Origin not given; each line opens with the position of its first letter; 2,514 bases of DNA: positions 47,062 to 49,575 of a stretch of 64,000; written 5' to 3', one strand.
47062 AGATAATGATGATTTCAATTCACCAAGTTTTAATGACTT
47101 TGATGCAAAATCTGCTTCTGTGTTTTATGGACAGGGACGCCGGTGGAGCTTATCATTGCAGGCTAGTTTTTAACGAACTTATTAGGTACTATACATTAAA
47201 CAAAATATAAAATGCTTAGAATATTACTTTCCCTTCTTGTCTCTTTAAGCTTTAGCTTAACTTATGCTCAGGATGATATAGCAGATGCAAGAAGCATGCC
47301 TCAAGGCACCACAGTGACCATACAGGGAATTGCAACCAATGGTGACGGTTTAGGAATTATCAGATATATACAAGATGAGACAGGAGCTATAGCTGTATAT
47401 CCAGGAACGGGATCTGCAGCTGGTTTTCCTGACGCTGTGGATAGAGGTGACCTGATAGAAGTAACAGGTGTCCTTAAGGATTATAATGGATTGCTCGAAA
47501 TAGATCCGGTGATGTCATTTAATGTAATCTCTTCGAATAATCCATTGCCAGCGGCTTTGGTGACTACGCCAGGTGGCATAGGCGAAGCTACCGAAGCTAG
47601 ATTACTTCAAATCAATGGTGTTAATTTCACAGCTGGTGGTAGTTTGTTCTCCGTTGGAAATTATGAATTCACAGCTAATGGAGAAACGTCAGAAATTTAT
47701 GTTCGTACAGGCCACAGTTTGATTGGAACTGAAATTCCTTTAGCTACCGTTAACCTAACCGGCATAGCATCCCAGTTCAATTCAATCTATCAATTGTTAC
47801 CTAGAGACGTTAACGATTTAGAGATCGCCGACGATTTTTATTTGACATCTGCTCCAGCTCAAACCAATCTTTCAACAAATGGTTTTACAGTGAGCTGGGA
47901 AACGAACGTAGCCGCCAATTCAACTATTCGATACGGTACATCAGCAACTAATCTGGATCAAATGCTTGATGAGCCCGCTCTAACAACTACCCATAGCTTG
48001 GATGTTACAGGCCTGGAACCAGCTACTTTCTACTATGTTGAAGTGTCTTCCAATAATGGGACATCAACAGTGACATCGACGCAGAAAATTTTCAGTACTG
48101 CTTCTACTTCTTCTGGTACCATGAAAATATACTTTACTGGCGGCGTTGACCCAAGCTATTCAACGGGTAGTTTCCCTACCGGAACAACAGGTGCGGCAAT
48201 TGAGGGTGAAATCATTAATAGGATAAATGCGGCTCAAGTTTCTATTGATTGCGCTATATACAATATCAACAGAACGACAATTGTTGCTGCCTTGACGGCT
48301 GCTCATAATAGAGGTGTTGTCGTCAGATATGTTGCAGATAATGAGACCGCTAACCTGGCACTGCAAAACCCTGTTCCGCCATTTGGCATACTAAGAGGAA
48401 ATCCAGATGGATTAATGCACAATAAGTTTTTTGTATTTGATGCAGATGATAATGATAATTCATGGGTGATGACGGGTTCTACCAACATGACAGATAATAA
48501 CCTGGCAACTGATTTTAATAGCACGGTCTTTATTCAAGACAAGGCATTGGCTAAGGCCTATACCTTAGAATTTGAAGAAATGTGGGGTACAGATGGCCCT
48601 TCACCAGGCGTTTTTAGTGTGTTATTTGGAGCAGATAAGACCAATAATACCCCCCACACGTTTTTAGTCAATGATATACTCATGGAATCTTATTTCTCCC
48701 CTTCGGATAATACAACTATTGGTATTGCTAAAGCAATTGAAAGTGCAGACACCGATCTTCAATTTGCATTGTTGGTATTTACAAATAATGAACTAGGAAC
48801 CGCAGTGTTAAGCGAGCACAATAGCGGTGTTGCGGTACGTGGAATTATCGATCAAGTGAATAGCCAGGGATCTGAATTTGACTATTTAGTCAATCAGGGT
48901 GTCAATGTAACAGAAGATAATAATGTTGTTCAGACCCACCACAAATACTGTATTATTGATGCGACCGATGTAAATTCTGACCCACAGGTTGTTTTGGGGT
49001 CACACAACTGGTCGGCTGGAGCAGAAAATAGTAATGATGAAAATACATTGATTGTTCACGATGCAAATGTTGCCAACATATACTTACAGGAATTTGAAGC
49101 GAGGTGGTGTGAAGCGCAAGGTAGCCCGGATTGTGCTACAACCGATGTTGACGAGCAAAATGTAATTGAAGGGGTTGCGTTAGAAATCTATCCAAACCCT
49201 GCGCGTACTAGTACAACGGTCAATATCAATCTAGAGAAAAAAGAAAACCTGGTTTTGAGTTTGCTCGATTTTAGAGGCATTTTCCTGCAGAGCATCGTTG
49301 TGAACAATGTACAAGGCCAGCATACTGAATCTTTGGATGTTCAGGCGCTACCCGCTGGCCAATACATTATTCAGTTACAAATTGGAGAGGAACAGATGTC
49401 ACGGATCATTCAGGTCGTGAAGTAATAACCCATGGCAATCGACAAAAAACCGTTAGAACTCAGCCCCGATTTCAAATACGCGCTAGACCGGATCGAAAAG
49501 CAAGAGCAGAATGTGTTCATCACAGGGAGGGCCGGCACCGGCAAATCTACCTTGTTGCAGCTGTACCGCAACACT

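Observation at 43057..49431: AT-rich three-gene block: secreted LTD protein + SusD-less TonB-dependent receptor + secreted double-HKD PLD/nuclease. Candidate extracellular DNA/phosphodiester scavenging system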

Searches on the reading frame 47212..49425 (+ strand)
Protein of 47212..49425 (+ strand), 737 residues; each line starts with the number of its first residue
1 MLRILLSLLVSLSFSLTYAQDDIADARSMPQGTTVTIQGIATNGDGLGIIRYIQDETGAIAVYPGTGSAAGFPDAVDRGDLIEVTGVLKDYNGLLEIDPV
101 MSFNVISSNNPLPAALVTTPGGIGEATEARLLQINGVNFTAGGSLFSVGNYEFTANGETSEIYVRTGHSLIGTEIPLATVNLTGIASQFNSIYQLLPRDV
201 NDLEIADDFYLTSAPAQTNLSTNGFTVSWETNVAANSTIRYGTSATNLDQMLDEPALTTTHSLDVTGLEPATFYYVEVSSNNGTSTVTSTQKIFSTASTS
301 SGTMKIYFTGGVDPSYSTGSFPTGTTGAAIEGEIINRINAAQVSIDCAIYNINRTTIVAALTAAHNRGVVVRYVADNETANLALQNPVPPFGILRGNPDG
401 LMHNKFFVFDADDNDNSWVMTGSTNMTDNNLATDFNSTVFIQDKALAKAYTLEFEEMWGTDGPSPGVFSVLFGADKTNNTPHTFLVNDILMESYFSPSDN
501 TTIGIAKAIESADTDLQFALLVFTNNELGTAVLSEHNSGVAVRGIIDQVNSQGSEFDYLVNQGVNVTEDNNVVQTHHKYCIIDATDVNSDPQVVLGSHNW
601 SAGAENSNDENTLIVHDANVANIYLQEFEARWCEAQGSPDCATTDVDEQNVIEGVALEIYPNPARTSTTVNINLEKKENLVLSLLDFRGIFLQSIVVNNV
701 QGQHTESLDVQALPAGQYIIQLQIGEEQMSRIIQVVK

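Call 7: search_protein_families(library=pfam, proteins=[window:47212-49425:+], max_evalue=0.01)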
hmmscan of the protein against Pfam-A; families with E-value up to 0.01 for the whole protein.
window:47212-49425:+ (737 aa): 5 families
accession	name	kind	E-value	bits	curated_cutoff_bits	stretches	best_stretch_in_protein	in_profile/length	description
PF13091.12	PLDc_2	-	5.2e-40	136.8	27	2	334-458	1-132/132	PLD-like domain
PF18962.6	Por_Secre_tail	-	1.6e-10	41.6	27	1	659-732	1-73/75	Secretion system C-terminal sorting domain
PF18942.5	DUF5689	-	1.6e-08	35.1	28.6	1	52-202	46-216/217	Family of unknown function (DUF5689)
PF16656.11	Pur_ac_phosph_N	-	3.5e-07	31.1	30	1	218-290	9-91/93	Purple acid Phosphatase, N-terminal domain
PF00041.27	fn3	-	6.2e-05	23.6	25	1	218-291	9-79/84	Fibronectin type III domain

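Call 8: search_protein_families(library=ncbifam, proteins=[window:47212-49425:+], max_evalue=0.01)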
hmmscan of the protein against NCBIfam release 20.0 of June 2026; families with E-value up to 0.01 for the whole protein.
window:47212-49425:+ (737 aa): 8 families
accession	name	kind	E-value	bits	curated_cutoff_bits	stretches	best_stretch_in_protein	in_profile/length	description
NF010492.0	PRK13912.1-3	equivalog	6.7e-14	51.8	297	1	503-629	37-169/178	nuclease NucT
NF010493.0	PRK13912.1-4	equivalog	4.5e-10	39.8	351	1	329-380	27-78/171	nuclease NucT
TIGR04183.1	Por_Secre_tail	domain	1.6e-09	37.6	23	1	659-730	1-66/72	T9SS type A sorting domain-containing protein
NF010490.0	PRK13912.1-1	equivalog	1e-07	32.2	211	1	331-436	32-134/159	nuclease NucT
NF038319.1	DISARM_DrmC_I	equivalog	8.4e-06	25.5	133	1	323-457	88-234/236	DISARM system phospholipase D-like protein DrmC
NF010491.0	PRK13912.1-2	equivalog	0.00035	20.4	225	0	506-619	42-161/180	nuclease NucT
NF050177.1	TapA_OM_Porphy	equivalog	0.00053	18.8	500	1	648-728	462-536/544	TapA/TapC family T9SS-dependent outer membrane protein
TIGR04265.1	bac_cardiolipin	equivalog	0.0013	17.8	290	0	482-568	112-204/483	cardiolipin synthase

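Call 9: find_homologous_proteins(query=window:47212-49425:+, max_evalue=0.00001)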
Query window:47212-49425:+ (737 aa): 1118 proteins with E <= 0.00001 among 8000 candidates; the best 120 are listed.
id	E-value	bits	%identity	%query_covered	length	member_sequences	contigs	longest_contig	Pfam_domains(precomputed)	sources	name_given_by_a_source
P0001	0.0e+0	1444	87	100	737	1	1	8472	PF18962.8,PF13091.13,PF18942.6,PF16656.12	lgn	-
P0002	0.0e+0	1438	86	100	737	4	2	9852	PF18962.8,PF13091.13,PF18942.6,PF16656.12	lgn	-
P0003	0.0e+0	1434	86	100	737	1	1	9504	PF18962.8,PF13091.13,PF18942.6,PF16656.12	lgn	-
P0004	0.0e+0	1409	84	100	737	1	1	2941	PF18962.8,PF13091.13,PF18942.6,PF16656.12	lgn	-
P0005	0.0e+0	1409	86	98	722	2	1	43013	PF18962.8,PF13091.13,PF18942.6,PF16656.12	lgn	-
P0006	0.0e+0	1335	81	100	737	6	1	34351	PF18962.8,PF13091.13,PF18942.6,PF16656.12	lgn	-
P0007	0.0e+0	1317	86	92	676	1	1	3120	PF18962.8,PF13091.13,PF18942.6,PF16656.12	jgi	jgi:phosphatidylserine/phosphatidylglycerophosphate/cardiolipin synthase-like enzyme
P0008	0.0e+0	1307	78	100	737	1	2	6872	PF18962.8,PF13091.13,PF18942.6,PF16656.12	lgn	-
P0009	0.0e+0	1225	74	100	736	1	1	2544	PF18962.8,PF13091.13,PF18942.6,PF16656.12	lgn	-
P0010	0.0e+0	1183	71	100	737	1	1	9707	PF18962.8,PF13091.13,PF18942.6,PF16656.12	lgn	-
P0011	0.0e+0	1162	71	100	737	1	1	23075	PF18962.8,PF13091.13,PF18942.6,PF16656.12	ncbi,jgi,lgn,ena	-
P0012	0.0e+0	1149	70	100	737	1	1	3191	PF18962.8,PF13091.13,PF18942.6,PF16656.12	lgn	-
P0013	0.0e+0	1126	69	98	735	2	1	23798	PF18962.8,PF13091.13,PF18942.6,PF16656.12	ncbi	-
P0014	0.0e+0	1048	62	100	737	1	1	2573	PF18962.8,PF13091.13,PF18942.6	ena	-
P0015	0.0e+0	1047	62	100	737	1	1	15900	PF18962.8,PF13091.13,PF18942.6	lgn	-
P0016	0.0e+0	1037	62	100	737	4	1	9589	PF18962.8,PF13091.13,PF18942.6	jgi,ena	-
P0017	0.0e+0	1030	64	100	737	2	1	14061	PF18962.8,PF13091.13,PF18942.6,PF16656.12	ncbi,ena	-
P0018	0.0e+0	1026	63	98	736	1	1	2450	PF18962.8,PF13091.13,PF18942.6,PF16656.12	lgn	-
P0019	0.0e+0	1023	61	100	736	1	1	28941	PF18962.8,PF13091.13,PF18942.6,PF16656.12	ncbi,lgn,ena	-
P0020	0.0e+0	1022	62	100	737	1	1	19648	PF18962.8,PF13091.13,PF18942.6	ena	-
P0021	0.0e+0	1015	61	100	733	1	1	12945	PF18962.8,PF13091.13,PF18942.6,PF16656.12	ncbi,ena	-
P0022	0.0e+0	1012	62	100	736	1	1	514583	PF18962.8,PF13091.13,PF18942.6,PF16656.12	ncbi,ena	-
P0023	2.1e-297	1006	63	100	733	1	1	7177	PF18962.8,PF13091.13,PF18942.6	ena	-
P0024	4.7e-297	1005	62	100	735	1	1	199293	PF18962.8,PF13091.13,PF18942.6,PF16656.12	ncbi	-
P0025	6.4e-297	1004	61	100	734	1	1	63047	PF18962.8,PF13091.13,PF18942.6,PF16656.12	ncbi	-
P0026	1.7e-295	1000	60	99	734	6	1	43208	PF18962.8,PF13091.13,PF18942.6,PF16656.12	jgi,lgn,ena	-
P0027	1.3e-294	997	61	100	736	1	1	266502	PF18962.8,PF13091.13,PF18942.6,PF16656.12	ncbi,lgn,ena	-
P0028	5.7e-294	995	61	100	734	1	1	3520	PF18962.8,PF13091.13,PF18942.6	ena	-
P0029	3.1e-293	992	61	100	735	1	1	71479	PF18962.8,PF13091.13,PF18942.6,PF16656.12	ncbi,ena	-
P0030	3.5e-293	992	60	100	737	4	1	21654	PF18962.8,PF13091.13,PF18942.6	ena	-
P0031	5.5e-293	991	61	100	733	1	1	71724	PF18962.8,PF13091.13,PF18942.6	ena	-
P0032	2.4e-292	989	81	74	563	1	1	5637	PF13091.13,PF18942.6,PF16656.12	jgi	-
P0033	1.1e-291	987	59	100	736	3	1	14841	PF18962.8,PF13091.13,PF18942.6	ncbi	-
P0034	4.5e-290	982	62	98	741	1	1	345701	PF18962.8,PF13091.13,PF18942.6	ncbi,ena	-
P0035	6.0e-290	981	61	99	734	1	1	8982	PF18962.8,PF13091.13,PF18942.6,PF16656.12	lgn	-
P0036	2.5e-289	979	61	100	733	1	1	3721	PF18962.8,PF13091.13,PF18942.6,PF00041.28,PF16656.12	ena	-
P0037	4.7e-289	978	61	99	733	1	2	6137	PF18962.8,PF13091.13,PF18942.6,PF00041.28,PF16656.12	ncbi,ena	-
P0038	6.4e-289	978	60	100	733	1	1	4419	PF18962.8,PF13091.13,PF18942.6,PF16656.12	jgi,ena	-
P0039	9.2e-289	978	60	100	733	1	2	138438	PF18962.8,PF13091.13,PF18942.6,PF16656.12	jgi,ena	-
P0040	3.0e-288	976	59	100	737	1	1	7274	PF18962.8,PF13091.13,PF18942.6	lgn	-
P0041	8.7e-288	974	59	100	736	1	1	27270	PF18962.8,PF13091.13,PF18942.6,PF16656.12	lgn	-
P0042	9.3e-288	974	60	100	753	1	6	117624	PF18962.8,PF13091.13,PF18942.6,PF16656.12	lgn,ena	-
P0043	1.1e-287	974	60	100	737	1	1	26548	PF18962.8,PF13091.13,PF18942.6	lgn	-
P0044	1.1e-287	974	60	100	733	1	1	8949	PF18962.8,PF13091.13,PF18942.6,PF16656.12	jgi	-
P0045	2.3e-287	973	60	98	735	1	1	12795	PF18962.8,PF13091.13,PF18942.6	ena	-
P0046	2.4e-287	973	61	100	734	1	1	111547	PF18962.8,PF13091.13,PF18942.6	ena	-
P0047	5.0e-287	972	59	100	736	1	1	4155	PF18962.8,PF13091.13,PF18942.6,PF16656.12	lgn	-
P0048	2.8e-286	969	61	98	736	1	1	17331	PF18962.8,PF13091.13,PF18942.6,PF16656.12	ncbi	-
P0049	4.6e-286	969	59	100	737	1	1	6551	PF18962.8,PF13091.13,PF18942.6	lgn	-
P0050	2.5e-285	966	60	100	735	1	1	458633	PF18962.8,PF13091.13,PF18942.6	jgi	jgi:phosphatidylserine/phosphatidylglycerophosphate/cardiolipin synthase-like enzyme/DNA/RNA endonuc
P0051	3.3e-284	962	60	100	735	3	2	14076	PF18962.8,PF13091.13,PF18942.6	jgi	jgi:phosphatidylserine/phosphatidylglycerophosphate/cardiolipin synthase-like enzyme/DNA/RNA endonuc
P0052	6.3e-284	962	59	100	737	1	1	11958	PF18962.8,PF13091.13,PF18942.6,PF16656.12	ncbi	-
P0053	1.5e-282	957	59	100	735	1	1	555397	PF18962.8,PF13091.13,PF18942.6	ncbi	-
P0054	4.3e-282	955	60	98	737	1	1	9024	PF18962.8,PF13091.13,PF18942.6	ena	-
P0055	2.1e-281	953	58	100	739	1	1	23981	PF18962.8,PF13091.13,PF18942.6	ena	-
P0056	7.4e-281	951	60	98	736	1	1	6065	PF18962.8,PF13091.13,PF18942.6,PF16656.12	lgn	-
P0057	1.1e-280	951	60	96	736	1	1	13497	PF18962.8,PF13091.13,PF18942.6,PF00041.28,PF16656.12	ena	-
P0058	1.9e-280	950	59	99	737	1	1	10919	PF18962.8,PF13091.13,PF18942.6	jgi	jgi:hypothetical protein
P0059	5.1e-280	949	59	100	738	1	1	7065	PF18962.8,PF13091.13,PF18942.6,PF16656.12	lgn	-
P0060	1.0e-279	948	59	99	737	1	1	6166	PF18962.8,PF13091.13,PF18942.6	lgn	-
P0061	1.5e-278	944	61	98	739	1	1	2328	PF18962.8,PF13091.13,PF18942.6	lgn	-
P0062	1.3e-277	941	59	100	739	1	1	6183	PF18962.8,PF13091.13,PF18942.6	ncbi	-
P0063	1.4e-277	941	57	100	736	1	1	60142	PF18962.8,PF13091.13,PF18942.6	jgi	jgi:phosphatidylserine/phosphatidylglycerophosphate/cardiolipin synthase-like enzyme/DNA/RNA endonuc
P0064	1.3e-276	937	59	99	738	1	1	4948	PF18962.8,PF13091.13,PF18942.6,PF16656.12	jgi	-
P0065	6.2e-276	935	58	98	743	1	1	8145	PF18962.8,PF13091.13,PF18942.6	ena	-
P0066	4.0e-275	932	59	98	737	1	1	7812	PF18962.8,PF13091.13,PF18942.6,PF16656.12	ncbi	-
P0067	5.4e-275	932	58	100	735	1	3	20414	PF18962.8,PF13091.13,PF18942.6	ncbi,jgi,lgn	ncbi:MAG: phosphatidylserine/phosphatidylglycerophosphate/cardiolipin synthase-like enzyme [Saprospi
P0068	2.2e-274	930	57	100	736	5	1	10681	PF18962.8,PF13091.13,PF18942.6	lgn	-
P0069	2.2e-274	930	59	99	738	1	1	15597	PF18962.8,PF13091.13,PF18942.6,PF16656.12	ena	-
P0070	4.5e-273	926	58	99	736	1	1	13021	PF18962.8,PF13091.13,PF18942.6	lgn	-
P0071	4.0e-272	923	58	100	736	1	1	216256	PF18962.8,PF13091.13,PF18942.6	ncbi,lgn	-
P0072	4.4e-272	922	57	100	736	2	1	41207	PF18962.8,PF13091.13,PF18942.6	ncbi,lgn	-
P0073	6.9e-272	922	58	100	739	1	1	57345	PF18962.8,PF13091.13,PF18942.6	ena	-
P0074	1.0e-271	921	57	100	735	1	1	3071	PF18962.8,PF13091.13,PF18942.6,PF16656.12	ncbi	-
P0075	1.4e-271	921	58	99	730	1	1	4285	PF18962.8,PF13091.13,PF18942.6,PF16656.12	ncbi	-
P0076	5.0e-270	916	55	100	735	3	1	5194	PF18962.8,PF13091.13,PF18942.6,PF16656.12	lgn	-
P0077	6.5e-269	912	57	98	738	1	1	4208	PF18962.8,PF13091.13,PF18942.6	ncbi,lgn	-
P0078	2.2e-268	910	56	99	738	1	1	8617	PF18962.8,PF13091.13,PF18942.6,PF16656.12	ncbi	-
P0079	4.3e-268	909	57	98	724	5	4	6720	PF18962.8,PF13091.13,PF18942.6,PF16656.12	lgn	-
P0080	1.8e-266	904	56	99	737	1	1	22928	PF18962.8,PF13091.13,PF18942.6,PF00041.28,PF16656.12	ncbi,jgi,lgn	-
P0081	4.2e-266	903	56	100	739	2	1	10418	PF18962.8,PF13091.13,PF18942.6,PF16656.12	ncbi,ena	-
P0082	2.1e-265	900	56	100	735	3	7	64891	PF18962.8,PF13091.13,PF18942.6,PF16656.12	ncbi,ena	-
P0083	4.1e-265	899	57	100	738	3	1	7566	PF18962.8,PF13091.13,PF18942.6,PF16656.12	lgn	-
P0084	5.2e-265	899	56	100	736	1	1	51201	PF18962.8,PF13091.13,PF18942.6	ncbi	-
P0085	9.9e-265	898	56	98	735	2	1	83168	PF18962.8,PF13091.13,PF18942.6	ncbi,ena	-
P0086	1.1e-264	898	55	100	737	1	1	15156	PF18962.8,PF13091.13,PF18942.6,PF16656.12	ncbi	-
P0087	2.7e-264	897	55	100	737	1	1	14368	PF18962.8,PF13091.13,PF18942.6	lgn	-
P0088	1.0e-263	895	56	100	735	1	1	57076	PF18962.8,PF13091.13,PF18942.6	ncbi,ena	-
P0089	1.3e-263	894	55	100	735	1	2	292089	PF18962.8,PF13091.13,PF18942.6,PF16656.12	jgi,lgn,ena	-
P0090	4.3e-263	893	57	99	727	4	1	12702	PF18962.8,PF13091.13,PF18942.6,PF16656.12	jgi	-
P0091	7.2e-263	892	57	98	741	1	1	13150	PF18962.8,PF13091.13,PF18942.6,PF16656.12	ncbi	ncbi:MAG: phospholipase D-like domain-containing protein [Saprospiraceae bacterium]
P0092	9.7e-263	892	55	100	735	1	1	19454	PF18962.8,PF13091.13,PF18942.6,PF00041.28,PF16656.12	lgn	-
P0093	2.1e-262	890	56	100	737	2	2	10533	PF18962.8,PF13091.13,PF18942.6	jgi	-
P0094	4.2e-262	889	57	100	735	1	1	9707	PF18962.8,PF13091.13,PF18942.6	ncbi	-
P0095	3.2e-261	886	56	98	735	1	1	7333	PF18962.8,PF13091.13,PF18942.6,PF16656.12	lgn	-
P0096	2.5e-260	884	54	98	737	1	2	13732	PF18962.8,PF13091.13,PF18942.6,PF16656.12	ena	-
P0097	1.6e-257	874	56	100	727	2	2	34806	PF18962.8,PF13091.13,PF18942.6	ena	-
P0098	4.0e-257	873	55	100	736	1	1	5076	PF18962.8,PF13091.13,PF18942.6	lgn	-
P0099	4.4e-256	870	55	100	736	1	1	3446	PF18962.8,PF13091.13,PF11495.15,PF16656.12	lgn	-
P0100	2.2e-253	861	80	64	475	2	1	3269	PF18962.8,PF13091.13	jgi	jgi:phosphatidylserine/phosphatidylglycerophosphate/cardiolipin synthase-like enzyme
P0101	7.9e-252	855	54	100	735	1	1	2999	PF18962.8,PF13091.13,PF18942.6,PF16656.12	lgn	-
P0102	1.9e-251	854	61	87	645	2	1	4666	PF13091.13,PF18942.6,PF16656.12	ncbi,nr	ncbi:MAG TPA: hypothetical protein ENJ45_01975, partial [Phaeodactylibacter sp.]|nr:hypothetical pro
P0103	7.4e-251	852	54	99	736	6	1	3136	PF18962.8,PF13091.13,PF18942.6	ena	-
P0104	1.7e-250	851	55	99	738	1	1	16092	PF18962.8,PF13091.13,PF18942.6,PF00041.28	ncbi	-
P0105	1.1e-248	845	54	99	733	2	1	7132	PF18962.8,PF13091.13,PF18942.6,PF00041.28,PF16656.12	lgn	-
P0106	1.6e-247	841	53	98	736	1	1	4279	PF18962.8,PF13091.13,PF18942.6,PF16656.12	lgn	-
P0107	2.8e-247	840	55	99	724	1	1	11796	PF18962.8,PF13091.13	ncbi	-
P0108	3.0e-245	834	53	97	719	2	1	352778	PF18962.8,PF13091.13,PF18942.6,PF16656.12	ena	-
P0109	8.7e-245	832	45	97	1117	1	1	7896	PF18962.8,PF13091.13,PF18942.6,PF16656.12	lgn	-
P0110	1.2e-244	832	53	100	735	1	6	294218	PF18962.8,PF13091.13,PF18942.6,PF16656.12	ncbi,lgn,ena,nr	ncbi:MAG: T9SS type A sorting domain-containing protein [Saprospiraceae bacterium]|nr:T9SS type A so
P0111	5.9e-244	829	54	100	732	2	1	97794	PF18962.8,PF13091.13,PF18942.6,PF16656.12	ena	-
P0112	7.6e-241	819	51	97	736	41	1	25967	PF18962.8,PF13091.13,PF18942.6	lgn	-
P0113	7.6e-241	819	53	99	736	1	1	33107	PF18962.8,PF13091.13,PF18942.6,PF00041.28,PF16656.12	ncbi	-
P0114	1.7e-239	815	51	100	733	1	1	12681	PF18962.8,PF13091.13,PF18942.6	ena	-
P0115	8.1e-238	809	54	100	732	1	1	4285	PF18962.8,PF13091.13,PF18942.6,PF00041.28,PF16656.12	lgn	-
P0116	1.3e-237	808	52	96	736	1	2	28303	PF18962.8,PF13091.13,PF18942.6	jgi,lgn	-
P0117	2.4e-237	808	52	98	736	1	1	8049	PF18962.8,PF13091.13,PF18942.6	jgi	-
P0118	1.3e-236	805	52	100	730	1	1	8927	PF18962.8,PF13091.13,PF18942.6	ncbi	-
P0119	9.9e-236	802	54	99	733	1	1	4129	PF18962.8,PF13091.13,PF18942.6,PF00041.28,PF16656.12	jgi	-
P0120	6.7e-233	793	54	95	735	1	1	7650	PF18962.8,PF13091.13,PF18942.6,PF16656.12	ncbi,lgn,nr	ncbi:MAG: fibronectin type III domain-containing protein [Saprospiraceae bacterium]|nr:fibronectin t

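Call 10: find_encoding_contigs(protein=P0005, flank=10000, max_places=2)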
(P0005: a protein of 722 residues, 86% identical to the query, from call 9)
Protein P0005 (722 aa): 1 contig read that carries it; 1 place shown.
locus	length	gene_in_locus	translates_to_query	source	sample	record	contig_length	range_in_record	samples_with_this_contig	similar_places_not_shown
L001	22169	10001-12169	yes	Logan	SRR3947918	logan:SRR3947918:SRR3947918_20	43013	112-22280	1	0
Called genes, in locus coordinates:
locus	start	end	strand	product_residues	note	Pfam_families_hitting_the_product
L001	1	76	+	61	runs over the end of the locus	?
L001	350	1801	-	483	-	PF01839:FG-GAP (faint), PF13517:FG-GAP_3, PF18962:Por_Secre_tail (weak)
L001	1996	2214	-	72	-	-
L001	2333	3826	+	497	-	PF00266:Aminotran_5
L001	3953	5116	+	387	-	PF00266:Aminotran_5, PF01212:Beta_elim_lyase (weak)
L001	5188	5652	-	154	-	PF14088:DUF4268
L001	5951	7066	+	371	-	PF00932:LTD, PF18962:Por_Secre_tail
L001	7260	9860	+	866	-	PF13620:CarboxypepD_reg, PF13715:CarbopepD_reg_2, PF07715:Plug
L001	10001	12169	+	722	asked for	PF18942:DUF5689 (weak), PF16656:Pur_ac_phosph_N (weak), PF13091:PLDc_2, PF18962:Por_Secre_tail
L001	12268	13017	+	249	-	PF13489:Methyltransf_23 (weak), PF01170:UPF0020 (weak), PF05175:MTS, PF05971:Methyltransf_10 (weak), PF13847:Methyltransf_31, PF08241:Methyltransf_11, PF08242:Methyltransf_12, PF13649:Methyltransf_25, +4 more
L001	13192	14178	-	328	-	PF00365:PFK, PF01513:NAD_kinase (weak)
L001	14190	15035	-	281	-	-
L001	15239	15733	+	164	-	PF04290:DctQ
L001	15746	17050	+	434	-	PF06808:DctM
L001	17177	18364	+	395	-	-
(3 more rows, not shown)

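Call 11: find_encoding_contigs(protein=P0022, flank=10000, max_places=2)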
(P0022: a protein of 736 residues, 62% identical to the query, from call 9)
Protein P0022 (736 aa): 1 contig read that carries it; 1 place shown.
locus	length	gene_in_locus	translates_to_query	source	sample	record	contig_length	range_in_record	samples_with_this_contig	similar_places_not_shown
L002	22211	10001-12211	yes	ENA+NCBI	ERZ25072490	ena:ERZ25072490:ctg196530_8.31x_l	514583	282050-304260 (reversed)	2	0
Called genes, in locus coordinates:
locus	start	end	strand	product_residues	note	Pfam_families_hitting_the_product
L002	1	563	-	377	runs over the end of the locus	PF18962:Por_Secre_tail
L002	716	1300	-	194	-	PF06175:MiaE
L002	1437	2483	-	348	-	PF14903:WG_beta_rep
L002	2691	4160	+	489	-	-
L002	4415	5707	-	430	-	PF02689:Herpes_Helicase (faint), PF05970:PIF1, PF13604:AAA_30, PF01443:Viral_helicase1 (faint), PF13245:AAA_19, PF13401:AAA_22, PF21530:Pif1_2B_dom (weak), PF13538:UvrD_C_2 (weak)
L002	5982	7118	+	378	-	PF00932:LTD, PF18962:Por_Secre_tail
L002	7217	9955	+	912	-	PF13620:CarboxypepD_reg, PF13715:CarbopepD_reg_2, PF07715:Plug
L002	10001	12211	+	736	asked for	PF18942:DUF5689, PF16656:Pur_ac_phosph_N (weak), PF13091:PLDc_2, PF18962:Por_Secre_tail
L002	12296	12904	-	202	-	-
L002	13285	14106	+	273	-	-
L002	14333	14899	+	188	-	PF02469:Fasciclin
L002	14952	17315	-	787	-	PF07517:SecA_DEAD, PF00270:DEAD (weak), PF01043:SecA_PP_bind, PF21090:P-loop_SecA, PF07516:SecA_SW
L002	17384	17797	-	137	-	-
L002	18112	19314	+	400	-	PF07642:BBP2 (weak)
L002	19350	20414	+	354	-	PF09375:Peptidase_M75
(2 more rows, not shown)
